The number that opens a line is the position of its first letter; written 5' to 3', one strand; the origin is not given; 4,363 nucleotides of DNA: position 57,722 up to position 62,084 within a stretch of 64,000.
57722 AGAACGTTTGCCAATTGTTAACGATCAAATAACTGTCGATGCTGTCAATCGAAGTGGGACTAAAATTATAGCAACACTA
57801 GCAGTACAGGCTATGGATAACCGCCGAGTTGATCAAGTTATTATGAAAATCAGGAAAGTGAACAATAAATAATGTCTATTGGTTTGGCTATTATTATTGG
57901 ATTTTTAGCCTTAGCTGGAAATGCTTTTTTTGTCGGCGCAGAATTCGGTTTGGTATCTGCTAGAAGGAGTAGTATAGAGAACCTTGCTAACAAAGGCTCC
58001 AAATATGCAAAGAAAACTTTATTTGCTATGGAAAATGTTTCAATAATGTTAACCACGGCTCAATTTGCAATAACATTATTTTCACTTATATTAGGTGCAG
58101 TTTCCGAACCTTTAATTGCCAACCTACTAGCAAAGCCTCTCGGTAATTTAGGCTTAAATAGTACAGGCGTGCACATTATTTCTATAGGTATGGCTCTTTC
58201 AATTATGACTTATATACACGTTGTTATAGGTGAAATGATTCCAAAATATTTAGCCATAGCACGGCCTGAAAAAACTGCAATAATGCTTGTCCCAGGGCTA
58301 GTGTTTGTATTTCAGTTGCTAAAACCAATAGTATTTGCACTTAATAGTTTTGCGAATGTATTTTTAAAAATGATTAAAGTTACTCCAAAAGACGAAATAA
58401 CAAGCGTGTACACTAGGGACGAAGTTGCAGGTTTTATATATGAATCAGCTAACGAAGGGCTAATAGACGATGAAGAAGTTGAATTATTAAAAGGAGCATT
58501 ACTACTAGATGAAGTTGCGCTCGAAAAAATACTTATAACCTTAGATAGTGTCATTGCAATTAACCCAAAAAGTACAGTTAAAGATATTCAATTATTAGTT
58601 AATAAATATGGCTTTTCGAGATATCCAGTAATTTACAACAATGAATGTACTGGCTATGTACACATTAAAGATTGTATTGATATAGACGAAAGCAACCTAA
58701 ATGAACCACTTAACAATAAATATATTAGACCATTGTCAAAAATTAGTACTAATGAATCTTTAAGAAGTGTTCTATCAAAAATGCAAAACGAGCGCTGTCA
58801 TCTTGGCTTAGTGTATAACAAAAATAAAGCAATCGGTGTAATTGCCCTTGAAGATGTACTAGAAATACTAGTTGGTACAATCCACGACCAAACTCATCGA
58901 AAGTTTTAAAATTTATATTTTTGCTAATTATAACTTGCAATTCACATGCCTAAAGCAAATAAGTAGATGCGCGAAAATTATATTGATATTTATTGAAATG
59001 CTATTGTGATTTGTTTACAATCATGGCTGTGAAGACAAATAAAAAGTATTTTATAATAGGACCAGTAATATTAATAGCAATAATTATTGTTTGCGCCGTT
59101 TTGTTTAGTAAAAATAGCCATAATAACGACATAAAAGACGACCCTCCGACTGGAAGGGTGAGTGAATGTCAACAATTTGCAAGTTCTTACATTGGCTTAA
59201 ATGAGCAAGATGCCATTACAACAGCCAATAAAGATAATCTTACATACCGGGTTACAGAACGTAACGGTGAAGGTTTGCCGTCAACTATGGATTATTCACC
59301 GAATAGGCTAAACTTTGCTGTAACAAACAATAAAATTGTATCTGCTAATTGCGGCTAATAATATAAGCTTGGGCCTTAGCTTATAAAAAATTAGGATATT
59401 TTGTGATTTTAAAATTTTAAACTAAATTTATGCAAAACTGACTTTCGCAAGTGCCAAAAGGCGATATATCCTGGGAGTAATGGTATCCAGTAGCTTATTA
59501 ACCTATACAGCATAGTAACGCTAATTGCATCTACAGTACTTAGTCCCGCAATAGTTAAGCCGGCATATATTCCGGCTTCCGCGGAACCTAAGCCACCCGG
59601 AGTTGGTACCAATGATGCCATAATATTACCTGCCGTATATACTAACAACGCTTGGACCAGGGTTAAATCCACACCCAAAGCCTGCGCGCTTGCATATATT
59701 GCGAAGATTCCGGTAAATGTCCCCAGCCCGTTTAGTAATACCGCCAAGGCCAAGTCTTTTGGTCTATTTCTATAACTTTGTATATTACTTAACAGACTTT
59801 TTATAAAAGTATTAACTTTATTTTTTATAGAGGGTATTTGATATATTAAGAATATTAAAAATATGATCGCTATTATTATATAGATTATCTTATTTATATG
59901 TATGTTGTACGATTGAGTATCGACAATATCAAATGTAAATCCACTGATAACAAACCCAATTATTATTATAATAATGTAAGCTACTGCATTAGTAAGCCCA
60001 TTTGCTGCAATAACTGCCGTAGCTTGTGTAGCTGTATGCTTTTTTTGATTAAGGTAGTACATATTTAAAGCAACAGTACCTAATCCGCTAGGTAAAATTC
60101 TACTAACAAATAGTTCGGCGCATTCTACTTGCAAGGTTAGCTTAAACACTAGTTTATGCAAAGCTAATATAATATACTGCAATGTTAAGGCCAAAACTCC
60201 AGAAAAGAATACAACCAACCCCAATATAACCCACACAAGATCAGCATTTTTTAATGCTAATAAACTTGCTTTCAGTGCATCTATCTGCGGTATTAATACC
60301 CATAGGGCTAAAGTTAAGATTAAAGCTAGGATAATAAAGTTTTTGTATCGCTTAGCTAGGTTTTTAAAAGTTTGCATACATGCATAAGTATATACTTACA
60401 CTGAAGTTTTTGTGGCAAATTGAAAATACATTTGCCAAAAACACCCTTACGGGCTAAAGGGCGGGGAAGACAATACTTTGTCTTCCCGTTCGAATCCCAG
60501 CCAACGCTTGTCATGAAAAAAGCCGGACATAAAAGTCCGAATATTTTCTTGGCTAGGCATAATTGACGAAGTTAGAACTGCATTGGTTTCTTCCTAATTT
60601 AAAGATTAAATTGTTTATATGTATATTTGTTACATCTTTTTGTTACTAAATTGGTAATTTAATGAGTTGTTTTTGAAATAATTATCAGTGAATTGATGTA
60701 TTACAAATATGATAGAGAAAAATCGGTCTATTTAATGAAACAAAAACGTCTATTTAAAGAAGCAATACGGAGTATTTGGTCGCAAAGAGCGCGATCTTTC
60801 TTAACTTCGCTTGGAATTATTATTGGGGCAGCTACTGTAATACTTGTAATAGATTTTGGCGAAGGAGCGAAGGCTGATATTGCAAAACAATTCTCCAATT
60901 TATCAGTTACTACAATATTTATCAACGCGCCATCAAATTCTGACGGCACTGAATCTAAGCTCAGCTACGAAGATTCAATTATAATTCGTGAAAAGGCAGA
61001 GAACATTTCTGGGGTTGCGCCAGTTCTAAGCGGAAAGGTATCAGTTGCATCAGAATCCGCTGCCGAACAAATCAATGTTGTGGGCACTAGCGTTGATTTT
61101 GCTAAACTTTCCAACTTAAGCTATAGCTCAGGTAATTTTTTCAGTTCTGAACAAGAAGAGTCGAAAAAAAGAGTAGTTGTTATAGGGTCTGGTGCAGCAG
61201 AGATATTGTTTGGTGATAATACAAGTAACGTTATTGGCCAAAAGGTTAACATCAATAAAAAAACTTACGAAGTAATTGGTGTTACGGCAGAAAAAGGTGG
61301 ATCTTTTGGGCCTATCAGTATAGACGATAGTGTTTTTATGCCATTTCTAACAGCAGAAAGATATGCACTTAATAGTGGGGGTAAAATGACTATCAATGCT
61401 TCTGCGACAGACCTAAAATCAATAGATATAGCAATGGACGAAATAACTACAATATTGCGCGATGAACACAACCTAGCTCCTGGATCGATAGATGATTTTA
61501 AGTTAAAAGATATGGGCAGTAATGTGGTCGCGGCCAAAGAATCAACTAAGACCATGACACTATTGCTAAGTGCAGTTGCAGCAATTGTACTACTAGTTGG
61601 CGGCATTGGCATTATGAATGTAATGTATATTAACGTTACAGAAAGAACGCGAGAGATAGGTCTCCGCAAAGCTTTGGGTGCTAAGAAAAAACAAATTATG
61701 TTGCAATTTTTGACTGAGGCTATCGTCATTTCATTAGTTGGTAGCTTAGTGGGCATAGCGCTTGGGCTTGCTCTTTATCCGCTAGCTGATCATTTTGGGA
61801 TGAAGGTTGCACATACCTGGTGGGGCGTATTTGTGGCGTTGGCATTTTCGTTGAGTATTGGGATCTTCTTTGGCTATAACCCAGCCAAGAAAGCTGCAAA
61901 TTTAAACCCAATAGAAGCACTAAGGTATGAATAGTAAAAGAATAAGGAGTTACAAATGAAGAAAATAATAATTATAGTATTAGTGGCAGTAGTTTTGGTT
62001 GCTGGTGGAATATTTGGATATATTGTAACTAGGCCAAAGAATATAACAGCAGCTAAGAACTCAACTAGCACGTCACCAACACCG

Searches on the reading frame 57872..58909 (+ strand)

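Call 40: search_protein_families(library=pfam, proteins=[window:57872-58909:+], max_evalue=0.00001)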
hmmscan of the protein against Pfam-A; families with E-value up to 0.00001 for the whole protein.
window:57872-58909:+ (345 aa): 2 families
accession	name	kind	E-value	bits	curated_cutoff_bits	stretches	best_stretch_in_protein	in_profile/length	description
PF01595.25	CNNM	-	4e-43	147.6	28.4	1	9-202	2-181/181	Cyclin M transmembrane N-terminal domain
PF00571.33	CBS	-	1.5e-12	48.1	24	0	226-270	8-53/57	CBS domain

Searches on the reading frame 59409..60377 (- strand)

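Call 40: search_protein_families(library=pfam, proteins=[window:59409-60377:-], max_evalue=0.00001)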
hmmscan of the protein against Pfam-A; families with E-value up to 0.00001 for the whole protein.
window:59409-60377:- (322 aa): 1 family
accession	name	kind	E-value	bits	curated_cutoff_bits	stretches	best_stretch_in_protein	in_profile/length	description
PF03706.18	LPG_synthase_TM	-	7.6e-29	101.6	33.4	1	18-303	5-302/302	Lysylphosphatidylglycerol synthase TM region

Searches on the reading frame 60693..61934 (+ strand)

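Call 40: search_protein_families(library=pfam, proteins=[window:60693-61934:+], max_evalue=0.00001)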
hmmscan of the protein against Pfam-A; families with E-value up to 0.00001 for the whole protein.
window:60693-61934:+ (413 aa): 2 families
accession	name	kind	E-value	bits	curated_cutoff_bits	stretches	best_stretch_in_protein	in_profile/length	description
PF12704.14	MacB_PCD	-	8.1e-38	131.2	27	1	35-253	1-206/207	MacB-like periplasmic core domain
PF02687.27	FtsX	-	3.2e-24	85.7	25.5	1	294-406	2-120/120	FtsX-like permease C-terminal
